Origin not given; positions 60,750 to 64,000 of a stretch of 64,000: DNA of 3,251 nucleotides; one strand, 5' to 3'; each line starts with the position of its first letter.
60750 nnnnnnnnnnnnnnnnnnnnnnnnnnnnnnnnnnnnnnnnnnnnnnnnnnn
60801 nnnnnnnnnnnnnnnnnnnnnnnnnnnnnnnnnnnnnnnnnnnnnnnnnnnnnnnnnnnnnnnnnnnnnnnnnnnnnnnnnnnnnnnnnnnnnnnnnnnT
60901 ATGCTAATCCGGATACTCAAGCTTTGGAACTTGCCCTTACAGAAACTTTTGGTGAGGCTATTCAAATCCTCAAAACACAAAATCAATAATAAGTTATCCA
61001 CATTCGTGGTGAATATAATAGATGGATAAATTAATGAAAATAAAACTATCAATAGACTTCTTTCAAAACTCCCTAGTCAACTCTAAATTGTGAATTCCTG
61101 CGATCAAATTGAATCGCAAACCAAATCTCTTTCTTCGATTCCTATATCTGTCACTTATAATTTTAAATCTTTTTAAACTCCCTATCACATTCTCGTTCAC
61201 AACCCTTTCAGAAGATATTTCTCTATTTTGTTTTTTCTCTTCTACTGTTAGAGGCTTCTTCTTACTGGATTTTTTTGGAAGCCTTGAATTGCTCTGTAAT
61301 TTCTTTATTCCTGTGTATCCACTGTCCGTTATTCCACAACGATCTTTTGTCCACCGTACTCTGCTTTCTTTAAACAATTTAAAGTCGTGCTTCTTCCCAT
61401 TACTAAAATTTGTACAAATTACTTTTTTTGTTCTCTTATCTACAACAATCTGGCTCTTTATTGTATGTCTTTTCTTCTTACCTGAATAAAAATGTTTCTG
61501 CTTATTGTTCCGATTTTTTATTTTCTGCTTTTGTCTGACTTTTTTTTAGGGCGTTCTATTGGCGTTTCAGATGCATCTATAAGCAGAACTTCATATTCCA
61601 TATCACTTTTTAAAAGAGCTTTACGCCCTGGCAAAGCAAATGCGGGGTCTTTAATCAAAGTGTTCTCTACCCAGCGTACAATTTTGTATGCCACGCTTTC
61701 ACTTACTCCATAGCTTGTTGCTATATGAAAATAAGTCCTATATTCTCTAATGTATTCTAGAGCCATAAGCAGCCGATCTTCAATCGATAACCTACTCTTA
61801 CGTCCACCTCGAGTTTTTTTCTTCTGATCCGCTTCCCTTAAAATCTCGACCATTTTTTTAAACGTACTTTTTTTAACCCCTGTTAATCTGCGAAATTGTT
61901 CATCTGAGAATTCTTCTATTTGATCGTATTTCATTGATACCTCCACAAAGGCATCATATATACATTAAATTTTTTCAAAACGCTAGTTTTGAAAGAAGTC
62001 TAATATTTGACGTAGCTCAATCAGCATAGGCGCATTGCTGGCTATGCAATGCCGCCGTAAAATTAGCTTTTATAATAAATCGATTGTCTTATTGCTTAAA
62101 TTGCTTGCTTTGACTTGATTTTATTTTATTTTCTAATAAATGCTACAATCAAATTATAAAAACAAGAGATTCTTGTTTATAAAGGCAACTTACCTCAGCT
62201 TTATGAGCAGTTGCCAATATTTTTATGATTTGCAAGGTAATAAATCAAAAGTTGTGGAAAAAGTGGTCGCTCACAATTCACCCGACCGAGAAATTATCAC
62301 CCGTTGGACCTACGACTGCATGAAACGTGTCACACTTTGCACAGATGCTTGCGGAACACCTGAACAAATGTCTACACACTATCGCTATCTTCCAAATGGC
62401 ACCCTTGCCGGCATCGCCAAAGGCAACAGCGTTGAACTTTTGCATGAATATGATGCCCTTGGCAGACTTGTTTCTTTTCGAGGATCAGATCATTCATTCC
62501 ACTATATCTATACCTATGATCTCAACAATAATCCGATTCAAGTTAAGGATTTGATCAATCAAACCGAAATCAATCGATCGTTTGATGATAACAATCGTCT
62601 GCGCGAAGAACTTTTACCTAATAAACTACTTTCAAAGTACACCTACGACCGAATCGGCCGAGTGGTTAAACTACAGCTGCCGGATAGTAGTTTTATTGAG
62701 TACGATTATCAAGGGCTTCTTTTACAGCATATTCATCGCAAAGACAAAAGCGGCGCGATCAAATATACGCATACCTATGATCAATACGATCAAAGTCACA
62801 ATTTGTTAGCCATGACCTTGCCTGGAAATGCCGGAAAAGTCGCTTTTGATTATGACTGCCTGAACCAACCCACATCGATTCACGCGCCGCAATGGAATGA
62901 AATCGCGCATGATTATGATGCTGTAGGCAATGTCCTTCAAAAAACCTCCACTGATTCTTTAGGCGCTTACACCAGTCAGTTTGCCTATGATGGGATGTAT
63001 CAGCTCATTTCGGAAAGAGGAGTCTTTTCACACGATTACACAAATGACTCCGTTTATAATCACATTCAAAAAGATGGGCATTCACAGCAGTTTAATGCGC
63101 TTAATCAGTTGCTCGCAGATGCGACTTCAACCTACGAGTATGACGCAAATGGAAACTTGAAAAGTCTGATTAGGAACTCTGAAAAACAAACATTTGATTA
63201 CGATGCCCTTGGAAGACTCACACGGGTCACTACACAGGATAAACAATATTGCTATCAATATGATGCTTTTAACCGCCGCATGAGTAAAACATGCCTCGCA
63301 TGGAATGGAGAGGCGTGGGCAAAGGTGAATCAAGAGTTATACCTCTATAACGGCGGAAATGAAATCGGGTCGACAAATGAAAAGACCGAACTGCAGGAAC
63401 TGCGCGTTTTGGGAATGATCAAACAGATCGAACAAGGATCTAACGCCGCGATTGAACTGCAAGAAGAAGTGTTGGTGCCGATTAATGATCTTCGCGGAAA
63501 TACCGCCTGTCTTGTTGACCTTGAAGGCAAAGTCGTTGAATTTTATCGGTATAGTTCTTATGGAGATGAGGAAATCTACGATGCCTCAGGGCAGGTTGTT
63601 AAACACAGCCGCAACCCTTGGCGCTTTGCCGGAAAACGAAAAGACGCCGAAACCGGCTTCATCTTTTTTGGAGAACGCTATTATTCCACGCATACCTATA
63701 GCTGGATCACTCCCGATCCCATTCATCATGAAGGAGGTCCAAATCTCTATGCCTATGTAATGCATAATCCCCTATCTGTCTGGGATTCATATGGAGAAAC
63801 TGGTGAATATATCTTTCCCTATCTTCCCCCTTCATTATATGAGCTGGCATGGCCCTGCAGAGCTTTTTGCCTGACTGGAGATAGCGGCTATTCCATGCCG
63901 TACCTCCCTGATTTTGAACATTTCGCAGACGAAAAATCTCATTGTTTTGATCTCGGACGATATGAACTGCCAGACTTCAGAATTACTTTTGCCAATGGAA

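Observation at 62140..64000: Orphan rhs 3' copy just outside the second IS, with substitutions clustered at its 5' edge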

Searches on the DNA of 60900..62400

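Call 23: search_rna_families(source=window, start=60900, end=62400, threshold=evalue, max_evalue=10)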
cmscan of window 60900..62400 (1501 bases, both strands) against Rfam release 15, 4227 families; matches with E-value up to 10: 3.
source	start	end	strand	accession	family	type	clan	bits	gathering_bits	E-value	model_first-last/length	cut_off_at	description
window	60936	61034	+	RF00688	MIR394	Gene; miRNA;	-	17.2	60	3.4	1-109/109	no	MIR394 microRNA precursor family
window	61886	61945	-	RF02849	Ysr197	Gene; sRNA;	-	11.5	167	6.6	1-254/254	no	Yersinia sRNA 197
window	61903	61984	-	RF02777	OppA_thermometer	Cis-reg; thermoregulator;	-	11.2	290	3.7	1-304/304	no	OppA 5' UTR thermometer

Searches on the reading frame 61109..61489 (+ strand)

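Call 7: search_protein_families(library=pfam, proteins=[window:61109-61489:+])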
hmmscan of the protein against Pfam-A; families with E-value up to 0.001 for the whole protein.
window:61109-61489:+ (126 aa): 0 families

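Call 44: search_protein_families(library=pfam, proteins=[window:61109-61489:+], max_evalue=1)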
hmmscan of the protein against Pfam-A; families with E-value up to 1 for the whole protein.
window:61109-61489:+ (126 aa): 1 family
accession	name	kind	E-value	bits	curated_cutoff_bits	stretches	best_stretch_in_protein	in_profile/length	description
PF14761.12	HPS3_N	-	0.26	10.3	26.2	1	34-92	333-388/476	Hermansky-Pudlak syndrome 3 protein, N-terminal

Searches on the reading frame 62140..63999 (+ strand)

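Call 7: search_protein_families(library=pfam, proteins=[window:62140-63999:+])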
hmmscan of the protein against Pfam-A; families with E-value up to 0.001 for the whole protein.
window:62140-63999:+ (620 aa): 1 family
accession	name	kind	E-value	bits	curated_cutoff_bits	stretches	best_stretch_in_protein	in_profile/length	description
PF05593.20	RHS_repeat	-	4e-27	94.4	22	2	334-365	1-33/38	RHS Repeat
